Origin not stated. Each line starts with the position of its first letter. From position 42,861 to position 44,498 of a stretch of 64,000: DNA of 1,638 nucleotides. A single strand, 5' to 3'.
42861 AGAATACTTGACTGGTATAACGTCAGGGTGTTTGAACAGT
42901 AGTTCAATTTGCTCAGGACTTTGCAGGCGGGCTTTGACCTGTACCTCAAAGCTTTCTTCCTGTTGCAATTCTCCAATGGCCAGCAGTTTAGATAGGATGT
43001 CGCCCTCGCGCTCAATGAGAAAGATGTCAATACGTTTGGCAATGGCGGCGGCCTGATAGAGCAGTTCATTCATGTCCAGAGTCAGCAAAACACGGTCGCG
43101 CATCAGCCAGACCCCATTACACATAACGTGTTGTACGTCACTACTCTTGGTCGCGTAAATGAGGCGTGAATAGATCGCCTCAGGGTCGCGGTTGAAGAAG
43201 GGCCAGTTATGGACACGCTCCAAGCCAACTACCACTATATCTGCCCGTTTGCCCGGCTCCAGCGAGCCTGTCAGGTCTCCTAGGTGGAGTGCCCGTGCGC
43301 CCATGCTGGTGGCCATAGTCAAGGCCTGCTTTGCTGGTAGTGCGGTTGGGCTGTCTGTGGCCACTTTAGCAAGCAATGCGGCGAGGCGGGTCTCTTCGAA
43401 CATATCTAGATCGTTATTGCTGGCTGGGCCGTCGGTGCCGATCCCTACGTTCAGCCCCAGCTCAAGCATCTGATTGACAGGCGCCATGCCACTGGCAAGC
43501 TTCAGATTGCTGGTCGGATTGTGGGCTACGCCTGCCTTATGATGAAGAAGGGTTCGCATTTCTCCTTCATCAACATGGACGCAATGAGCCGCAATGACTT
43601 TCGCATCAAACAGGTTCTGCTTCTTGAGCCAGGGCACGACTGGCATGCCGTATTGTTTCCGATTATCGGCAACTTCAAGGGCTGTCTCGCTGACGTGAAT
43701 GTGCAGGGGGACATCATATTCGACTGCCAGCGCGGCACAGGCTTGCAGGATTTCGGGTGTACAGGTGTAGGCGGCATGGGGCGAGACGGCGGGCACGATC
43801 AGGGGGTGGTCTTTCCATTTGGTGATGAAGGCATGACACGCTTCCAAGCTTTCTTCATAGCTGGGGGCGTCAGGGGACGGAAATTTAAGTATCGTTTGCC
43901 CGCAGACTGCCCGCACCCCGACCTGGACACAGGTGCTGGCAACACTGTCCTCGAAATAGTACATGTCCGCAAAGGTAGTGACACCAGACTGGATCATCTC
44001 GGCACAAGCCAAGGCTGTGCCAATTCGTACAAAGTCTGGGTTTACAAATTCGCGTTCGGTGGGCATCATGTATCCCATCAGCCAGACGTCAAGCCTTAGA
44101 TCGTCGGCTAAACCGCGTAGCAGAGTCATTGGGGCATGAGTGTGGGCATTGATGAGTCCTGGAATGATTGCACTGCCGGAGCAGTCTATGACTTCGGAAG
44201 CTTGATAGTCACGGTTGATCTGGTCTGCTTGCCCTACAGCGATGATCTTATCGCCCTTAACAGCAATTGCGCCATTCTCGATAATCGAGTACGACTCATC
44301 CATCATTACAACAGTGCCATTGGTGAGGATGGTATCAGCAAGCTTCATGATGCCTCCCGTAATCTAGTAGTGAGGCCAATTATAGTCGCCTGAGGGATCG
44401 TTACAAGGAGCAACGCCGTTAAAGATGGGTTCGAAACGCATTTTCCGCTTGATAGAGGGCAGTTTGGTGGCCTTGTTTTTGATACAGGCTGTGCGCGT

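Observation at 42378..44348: MtaD-type nucleoside deaminase fused to a CYTH (triphosphate-tunnel) domain with a variant ExExK motif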

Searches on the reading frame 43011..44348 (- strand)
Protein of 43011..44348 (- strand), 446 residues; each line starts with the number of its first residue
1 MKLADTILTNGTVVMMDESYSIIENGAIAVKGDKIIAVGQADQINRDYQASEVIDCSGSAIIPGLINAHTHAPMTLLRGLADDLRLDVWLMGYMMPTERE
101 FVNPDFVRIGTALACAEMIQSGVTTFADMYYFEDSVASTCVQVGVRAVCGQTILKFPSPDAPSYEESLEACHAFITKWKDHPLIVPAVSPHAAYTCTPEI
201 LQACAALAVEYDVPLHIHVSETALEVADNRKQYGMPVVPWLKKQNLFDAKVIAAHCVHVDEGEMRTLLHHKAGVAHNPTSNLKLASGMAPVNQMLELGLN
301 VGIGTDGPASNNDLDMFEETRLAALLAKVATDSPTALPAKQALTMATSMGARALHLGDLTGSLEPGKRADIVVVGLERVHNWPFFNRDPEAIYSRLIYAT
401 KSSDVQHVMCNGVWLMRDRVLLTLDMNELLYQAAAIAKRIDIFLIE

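Call 34: search_solved_structures(query=window:43011-44348:-, max_evalue=1e-20, show_alignments=3)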
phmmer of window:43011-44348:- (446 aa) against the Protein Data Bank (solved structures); distinct sequences matched with E-value up to 1e-20: 23.
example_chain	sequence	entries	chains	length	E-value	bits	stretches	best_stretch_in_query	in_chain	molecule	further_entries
4f0r_A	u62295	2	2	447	3.3e-94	319.6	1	10-434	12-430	5-methylthioadenosine/S-adenosylhomocysteine deaminase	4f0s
3lnp_A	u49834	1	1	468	1.2e-89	304.6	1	28-439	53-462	Amidohydrolase family Protein OLEI01672_1_465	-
4dzh_A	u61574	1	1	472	6.4e-88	298.9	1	5-433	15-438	AMIDOHYDROLASE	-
4dyk_A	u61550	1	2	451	3.3e-86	293.2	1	10-434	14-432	AMIDOHYDROLASE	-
4gbd_A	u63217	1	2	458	3.5e-86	293.2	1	10-434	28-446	Putative uncharacterized protein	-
1p1m_A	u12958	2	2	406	1.5e-60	208.7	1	53-439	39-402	Hypothetical protein TM0936 | Uncharacterized protein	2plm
1j6p_A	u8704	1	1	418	1.6e-60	208.6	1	53-439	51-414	METAL-DEPENDENT HYDROLASE OF CYTOSINEDEMANIASE/CHLOROHYDROLASE FAMILY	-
7ww2_A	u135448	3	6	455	7e-51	176.8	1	13-433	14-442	8-oxoguanine deaminase | Hydroxydechloroatrazine ethylaminohydrolase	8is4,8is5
3hpa_A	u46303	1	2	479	3.2e-50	174.7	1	12-437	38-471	AMIDOHYDROLASE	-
4v1x_A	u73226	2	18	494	1.6e-43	152.6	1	197-425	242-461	ATRAZINE CHLOROHYDROLASE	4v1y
2i9u_A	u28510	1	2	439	7.7e-35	124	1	17-376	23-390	Cytosine/guanine deaminase related protein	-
6ohb_A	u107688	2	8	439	1.1e-33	120.2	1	20-374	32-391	Guanine deaminase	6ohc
3ls9_A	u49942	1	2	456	2.7e-32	115.6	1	13-418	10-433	Triazine hydrolase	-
5hme_A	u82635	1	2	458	2.8e-32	115.6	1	185-418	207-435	Triazine hydrolase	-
3lsb_A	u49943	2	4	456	5.5e-32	114.6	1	13-418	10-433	Triazine hydrolase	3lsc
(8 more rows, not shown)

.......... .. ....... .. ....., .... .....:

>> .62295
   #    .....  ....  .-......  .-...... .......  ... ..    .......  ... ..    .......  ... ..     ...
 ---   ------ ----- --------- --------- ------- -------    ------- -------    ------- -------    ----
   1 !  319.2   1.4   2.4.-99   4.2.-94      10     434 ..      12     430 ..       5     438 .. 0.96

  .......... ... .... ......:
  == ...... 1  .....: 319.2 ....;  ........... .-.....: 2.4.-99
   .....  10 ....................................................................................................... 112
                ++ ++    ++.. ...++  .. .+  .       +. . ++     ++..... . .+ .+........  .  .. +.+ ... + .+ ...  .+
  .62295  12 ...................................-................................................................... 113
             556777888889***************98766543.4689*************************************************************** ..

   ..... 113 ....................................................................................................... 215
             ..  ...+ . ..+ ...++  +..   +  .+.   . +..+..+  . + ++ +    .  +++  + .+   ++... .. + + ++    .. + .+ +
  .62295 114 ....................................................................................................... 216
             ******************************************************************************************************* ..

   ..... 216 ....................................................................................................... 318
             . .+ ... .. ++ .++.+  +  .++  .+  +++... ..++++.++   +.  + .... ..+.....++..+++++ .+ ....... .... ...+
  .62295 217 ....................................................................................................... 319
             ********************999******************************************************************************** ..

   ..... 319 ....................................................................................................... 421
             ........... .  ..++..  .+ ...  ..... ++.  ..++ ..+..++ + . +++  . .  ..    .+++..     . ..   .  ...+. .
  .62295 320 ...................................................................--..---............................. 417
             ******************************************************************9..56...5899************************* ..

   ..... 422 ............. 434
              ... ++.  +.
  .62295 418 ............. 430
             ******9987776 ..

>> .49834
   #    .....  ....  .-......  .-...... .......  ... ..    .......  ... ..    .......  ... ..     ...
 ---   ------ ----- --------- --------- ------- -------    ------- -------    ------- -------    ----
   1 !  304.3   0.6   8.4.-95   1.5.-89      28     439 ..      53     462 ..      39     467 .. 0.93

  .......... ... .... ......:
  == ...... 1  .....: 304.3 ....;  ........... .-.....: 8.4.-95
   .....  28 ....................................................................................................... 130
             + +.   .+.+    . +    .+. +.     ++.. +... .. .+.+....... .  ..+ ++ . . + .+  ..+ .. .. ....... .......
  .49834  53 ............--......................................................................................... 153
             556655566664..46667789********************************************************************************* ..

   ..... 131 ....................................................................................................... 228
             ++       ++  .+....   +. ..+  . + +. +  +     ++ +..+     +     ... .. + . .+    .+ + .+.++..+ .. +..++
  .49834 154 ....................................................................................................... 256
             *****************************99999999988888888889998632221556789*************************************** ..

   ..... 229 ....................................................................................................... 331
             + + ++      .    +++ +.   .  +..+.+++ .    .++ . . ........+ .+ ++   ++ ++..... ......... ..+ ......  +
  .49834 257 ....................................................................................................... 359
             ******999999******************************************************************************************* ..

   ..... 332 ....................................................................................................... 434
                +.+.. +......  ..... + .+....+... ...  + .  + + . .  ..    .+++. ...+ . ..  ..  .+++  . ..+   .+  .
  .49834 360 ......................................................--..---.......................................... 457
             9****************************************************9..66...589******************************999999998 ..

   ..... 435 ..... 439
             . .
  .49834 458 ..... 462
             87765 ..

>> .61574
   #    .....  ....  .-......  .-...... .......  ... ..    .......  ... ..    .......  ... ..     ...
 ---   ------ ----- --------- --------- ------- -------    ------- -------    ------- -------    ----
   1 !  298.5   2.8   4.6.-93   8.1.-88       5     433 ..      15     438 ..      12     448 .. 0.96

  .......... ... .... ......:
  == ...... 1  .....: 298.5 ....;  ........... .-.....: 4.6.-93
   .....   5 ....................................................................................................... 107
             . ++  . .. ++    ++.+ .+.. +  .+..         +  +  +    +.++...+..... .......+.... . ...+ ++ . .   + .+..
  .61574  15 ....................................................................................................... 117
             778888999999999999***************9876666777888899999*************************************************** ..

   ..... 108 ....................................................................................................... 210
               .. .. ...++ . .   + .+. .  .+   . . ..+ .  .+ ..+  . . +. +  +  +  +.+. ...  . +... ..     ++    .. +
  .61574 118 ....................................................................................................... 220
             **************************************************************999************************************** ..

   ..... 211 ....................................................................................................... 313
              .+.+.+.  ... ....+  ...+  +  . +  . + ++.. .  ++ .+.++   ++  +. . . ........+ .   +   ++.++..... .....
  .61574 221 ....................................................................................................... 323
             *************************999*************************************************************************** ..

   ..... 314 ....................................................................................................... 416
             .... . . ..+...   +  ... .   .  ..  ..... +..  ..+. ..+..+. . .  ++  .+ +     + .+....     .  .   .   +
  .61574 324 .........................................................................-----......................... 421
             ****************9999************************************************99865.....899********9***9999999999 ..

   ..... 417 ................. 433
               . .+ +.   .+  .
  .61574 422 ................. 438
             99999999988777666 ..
